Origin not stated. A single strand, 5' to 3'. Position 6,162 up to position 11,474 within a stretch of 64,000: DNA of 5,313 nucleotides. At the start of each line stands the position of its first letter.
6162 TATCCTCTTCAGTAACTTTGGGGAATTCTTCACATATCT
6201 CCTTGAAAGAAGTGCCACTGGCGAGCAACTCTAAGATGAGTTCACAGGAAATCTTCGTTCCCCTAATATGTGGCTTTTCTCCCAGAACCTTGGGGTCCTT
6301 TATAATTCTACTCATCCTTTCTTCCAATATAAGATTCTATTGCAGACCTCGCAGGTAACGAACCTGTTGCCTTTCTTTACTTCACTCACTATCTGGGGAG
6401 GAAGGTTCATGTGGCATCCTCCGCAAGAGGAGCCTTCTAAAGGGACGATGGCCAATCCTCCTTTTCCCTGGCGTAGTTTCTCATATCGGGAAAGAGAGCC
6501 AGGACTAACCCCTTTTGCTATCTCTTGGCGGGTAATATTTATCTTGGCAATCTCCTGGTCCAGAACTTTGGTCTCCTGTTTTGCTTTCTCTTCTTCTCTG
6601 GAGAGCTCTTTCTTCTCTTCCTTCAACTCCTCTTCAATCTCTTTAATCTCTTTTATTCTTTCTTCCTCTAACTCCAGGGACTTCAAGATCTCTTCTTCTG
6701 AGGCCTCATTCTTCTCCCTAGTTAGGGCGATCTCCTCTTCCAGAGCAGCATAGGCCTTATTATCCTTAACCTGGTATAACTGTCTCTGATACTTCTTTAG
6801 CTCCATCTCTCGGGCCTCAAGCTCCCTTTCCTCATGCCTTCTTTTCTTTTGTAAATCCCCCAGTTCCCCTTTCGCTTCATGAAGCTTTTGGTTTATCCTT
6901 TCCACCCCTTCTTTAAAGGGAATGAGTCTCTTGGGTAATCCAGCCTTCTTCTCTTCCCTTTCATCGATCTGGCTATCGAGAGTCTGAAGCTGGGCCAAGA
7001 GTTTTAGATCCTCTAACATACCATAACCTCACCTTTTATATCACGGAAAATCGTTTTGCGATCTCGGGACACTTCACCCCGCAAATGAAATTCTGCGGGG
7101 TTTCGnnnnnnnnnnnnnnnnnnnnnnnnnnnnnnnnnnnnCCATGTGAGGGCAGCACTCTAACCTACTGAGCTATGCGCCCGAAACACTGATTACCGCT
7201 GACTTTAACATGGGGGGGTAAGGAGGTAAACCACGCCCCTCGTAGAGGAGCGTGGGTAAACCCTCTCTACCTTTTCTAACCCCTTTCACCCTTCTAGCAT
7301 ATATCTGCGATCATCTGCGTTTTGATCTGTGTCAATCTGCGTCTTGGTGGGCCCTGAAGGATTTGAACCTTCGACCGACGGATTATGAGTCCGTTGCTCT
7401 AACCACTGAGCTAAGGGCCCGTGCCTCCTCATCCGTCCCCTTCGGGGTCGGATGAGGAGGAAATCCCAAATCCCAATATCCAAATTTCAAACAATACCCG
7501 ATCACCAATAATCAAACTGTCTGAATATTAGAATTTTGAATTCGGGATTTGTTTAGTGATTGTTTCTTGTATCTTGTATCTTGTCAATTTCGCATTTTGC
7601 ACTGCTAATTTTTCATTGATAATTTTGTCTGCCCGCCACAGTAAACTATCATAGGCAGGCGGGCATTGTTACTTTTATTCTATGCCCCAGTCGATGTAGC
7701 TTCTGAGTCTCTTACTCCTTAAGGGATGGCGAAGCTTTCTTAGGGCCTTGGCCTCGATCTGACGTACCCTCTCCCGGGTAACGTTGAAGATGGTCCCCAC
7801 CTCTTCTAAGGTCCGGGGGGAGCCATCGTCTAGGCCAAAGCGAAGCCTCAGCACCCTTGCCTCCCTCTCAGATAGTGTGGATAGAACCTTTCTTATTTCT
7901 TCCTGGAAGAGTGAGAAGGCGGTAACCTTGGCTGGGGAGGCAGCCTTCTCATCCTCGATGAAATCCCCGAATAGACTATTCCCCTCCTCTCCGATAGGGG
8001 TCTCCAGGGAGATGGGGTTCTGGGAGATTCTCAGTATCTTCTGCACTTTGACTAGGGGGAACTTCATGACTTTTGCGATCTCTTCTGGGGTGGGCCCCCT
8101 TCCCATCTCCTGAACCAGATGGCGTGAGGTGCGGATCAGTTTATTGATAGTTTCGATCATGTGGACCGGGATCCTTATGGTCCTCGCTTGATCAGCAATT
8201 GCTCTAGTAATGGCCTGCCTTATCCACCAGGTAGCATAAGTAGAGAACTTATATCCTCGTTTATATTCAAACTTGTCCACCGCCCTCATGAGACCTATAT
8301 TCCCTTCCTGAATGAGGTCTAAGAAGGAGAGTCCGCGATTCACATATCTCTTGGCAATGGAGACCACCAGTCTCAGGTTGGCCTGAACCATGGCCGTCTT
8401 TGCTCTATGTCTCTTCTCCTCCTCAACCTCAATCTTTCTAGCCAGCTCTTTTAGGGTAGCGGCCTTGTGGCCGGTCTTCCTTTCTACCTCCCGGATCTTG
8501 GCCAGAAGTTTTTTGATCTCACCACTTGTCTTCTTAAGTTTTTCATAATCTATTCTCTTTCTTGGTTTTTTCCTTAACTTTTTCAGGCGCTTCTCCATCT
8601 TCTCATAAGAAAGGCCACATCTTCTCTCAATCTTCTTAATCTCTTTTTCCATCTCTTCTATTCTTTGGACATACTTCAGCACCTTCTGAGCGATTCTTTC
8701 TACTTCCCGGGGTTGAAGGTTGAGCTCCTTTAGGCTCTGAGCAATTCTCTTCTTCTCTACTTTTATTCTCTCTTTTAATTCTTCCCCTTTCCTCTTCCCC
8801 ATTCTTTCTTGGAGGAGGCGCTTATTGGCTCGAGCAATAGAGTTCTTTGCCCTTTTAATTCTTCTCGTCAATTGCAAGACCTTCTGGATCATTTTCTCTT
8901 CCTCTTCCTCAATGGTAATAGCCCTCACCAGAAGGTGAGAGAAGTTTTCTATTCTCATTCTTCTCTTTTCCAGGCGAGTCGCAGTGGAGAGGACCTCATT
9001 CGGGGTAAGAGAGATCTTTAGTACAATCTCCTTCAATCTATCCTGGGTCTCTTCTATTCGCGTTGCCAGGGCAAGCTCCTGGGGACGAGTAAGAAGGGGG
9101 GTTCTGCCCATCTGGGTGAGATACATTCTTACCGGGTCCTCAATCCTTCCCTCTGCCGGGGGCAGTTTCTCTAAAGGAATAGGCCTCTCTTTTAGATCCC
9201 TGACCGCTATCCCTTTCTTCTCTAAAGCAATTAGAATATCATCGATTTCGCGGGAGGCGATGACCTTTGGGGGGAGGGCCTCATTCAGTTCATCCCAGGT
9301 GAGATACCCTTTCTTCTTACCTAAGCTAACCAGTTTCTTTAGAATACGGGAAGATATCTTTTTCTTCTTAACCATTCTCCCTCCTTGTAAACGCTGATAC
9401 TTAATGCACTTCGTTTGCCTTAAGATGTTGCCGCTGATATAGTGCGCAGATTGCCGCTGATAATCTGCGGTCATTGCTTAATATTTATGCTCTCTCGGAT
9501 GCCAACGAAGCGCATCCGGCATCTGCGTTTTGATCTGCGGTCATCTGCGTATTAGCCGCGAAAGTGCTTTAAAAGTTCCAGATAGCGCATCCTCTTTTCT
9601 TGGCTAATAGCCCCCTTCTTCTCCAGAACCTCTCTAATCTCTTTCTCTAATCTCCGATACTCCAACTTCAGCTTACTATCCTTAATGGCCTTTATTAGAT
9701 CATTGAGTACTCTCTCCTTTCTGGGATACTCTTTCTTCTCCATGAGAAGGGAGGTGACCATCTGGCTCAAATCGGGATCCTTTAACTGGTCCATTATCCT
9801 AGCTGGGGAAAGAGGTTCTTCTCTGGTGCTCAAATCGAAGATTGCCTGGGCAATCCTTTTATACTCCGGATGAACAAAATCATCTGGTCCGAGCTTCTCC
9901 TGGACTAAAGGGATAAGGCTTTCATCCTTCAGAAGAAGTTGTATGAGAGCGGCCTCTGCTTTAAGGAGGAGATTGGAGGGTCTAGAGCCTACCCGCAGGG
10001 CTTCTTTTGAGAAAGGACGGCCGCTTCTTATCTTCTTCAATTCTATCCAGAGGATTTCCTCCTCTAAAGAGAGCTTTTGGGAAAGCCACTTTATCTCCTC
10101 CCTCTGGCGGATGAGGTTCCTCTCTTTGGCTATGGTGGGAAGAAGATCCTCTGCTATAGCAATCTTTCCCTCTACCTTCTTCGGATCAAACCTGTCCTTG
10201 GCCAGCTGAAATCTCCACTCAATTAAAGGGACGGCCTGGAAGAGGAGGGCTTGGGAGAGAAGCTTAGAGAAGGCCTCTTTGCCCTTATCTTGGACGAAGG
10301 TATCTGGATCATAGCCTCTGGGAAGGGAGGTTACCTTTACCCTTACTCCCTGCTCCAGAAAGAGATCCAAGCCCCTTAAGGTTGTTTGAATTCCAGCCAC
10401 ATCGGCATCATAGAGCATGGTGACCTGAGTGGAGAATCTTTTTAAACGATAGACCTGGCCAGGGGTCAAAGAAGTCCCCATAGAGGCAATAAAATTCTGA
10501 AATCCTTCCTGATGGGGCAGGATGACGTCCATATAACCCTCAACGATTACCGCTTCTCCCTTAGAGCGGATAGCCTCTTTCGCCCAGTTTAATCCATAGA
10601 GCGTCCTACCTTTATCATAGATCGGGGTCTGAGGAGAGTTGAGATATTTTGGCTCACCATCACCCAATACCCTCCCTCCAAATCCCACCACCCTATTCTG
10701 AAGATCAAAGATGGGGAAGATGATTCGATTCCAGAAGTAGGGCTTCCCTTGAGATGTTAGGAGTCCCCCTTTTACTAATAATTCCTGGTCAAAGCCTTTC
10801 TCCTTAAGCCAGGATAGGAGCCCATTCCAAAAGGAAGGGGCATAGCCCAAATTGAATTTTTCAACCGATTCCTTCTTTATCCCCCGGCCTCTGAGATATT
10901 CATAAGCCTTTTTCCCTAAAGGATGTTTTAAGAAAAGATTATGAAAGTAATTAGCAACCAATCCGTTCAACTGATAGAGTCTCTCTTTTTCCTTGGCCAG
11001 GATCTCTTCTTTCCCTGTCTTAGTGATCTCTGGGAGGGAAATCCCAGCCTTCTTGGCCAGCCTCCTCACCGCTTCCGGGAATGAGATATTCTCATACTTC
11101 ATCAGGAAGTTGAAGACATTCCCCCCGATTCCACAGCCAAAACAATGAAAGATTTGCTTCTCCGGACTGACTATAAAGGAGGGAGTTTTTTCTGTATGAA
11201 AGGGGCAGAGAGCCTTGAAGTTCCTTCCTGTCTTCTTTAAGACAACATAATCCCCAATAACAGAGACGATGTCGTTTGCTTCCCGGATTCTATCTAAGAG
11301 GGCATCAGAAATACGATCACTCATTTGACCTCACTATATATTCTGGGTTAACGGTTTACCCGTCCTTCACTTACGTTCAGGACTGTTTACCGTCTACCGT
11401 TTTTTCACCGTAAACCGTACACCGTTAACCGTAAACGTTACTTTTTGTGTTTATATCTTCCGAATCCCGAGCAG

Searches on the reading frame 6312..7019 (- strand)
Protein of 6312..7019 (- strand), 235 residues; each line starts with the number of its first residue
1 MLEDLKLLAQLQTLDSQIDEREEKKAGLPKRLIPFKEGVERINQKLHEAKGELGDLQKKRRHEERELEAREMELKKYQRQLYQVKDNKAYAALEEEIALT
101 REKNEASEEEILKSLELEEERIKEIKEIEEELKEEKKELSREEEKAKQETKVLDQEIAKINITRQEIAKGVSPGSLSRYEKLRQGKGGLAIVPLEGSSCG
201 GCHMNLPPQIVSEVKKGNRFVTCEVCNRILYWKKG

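Call 29: search_protein_families(library=pfam, proteins=[window:6312-7019:-], max_evalue=0.0001)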
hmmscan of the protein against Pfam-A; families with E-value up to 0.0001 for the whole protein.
window:6312-7019:- (235 aa): 2 families
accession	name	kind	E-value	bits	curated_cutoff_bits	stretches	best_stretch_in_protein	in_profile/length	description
PF02591.20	Zn_ribbon_9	-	5.3e-14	52.5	29.1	1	198-230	1-33/33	C4-type zinc ribbon domain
PF24481.2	CT398_CC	-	1.4e-07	32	27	1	11-187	1-180/180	CT398-like coiled coil hairpin domain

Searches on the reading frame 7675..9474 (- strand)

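Call 29: search_protein_families(library=pfam, proteins=[window:7675-9474:-], max_evalue=0.0001)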
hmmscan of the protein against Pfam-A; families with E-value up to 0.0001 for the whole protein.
window:7675-9474:- (599 aa): 5 families
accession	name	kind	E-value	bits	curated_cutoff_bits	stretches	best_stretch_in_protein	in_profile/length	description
PF04542.20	Sigma70_r2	-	1.3e-24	86.2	24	1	362-432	1-71/71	Sigma-70 region 2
PF04539.22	Sigma70_r3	-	1.5e-24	86.3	25.3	1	441-516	1-76/78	Sigma-70 region 3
PF04545.22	Sigma70_r4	-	1e-19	70.2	24.1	1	530-583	1-50/50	Sigma-70, region 4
PF03979.19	Sigma70_r1_1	-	5e-15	55.7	22.5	1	45-96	7-58/81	Sigma-70 factor, region 1.1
PF00140.25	Sigma70_r1_2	-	1.5e-12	47.7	22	1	113-143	1-31/34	Sigma-70 factor, region 1.2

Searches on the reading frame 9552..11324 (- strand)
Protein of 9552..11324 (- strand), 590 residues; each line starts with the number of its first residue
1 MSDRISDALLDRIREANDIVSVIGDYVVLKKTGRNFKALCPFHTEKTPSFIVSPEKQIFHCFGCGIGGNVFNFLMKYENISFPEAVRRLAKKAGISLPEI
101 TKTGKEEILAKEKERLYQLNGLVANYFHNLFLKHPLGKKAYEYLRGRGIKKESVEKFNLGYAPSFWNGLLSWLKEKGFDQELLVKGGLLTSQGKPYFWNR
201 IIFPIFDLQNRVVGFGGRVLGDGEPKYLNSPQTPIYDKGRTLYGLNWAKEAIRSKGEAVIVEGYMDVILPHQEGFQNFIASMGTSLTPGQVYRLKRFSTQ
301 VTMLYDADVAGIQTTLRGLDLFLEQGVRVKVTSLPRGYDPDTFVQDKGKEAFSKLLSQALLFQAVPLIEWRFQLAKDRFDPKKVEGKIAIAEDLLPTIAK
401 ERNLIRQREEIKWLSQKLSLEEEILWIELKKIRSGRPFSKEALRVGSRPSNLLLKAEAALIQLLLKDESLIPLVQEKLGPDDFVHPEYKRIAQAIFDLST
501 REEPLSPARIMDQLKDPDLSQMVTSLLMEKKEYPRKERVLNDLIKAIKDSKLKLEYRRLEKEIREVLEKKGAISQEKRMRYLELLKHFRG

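Call 28: search_protein_families(library=pfam, proteins=[window:9552-11324:-], max_evalue=0.0001)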
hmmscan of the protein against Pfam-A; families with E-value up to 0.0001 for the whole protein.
window:9552-11324:- (590 aa): 7 families
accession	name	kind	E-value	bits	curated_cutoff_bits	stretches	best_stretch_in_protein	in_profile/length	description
PF01807.25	Zn_ribbon_DnaG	-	8.5e-39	131.8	24.9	1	7-99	3-95/98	CHC2 zinc finger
PF08275.17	DNAG_N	-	6.3e-36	123.7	26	1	127-248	1-127/128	DNA primase catalytic core, N-terminal domain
PF13155.12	Toprim_2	-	2.2e-17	63.6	22.1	1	259-343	1-87/88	Toprim-like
PF13662.12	Toprim_4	-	2.2e-15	57.1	25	1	257-331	2-83/85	Toprim domain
PF00772.26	DnaB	-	1.1e-08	35.5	23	1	454-522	6-74/103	DnaB-like helicase N terminal domain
PF01751.28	Toprim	-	1.2e-08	35.5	23.1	1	258-333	2-95/96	Toprim domain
PF08278.16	DnaG_DnaB_bind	-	6.6e-06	26.9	29.1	1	459-584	3-124/124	DNA primase DnaG DnaB-binding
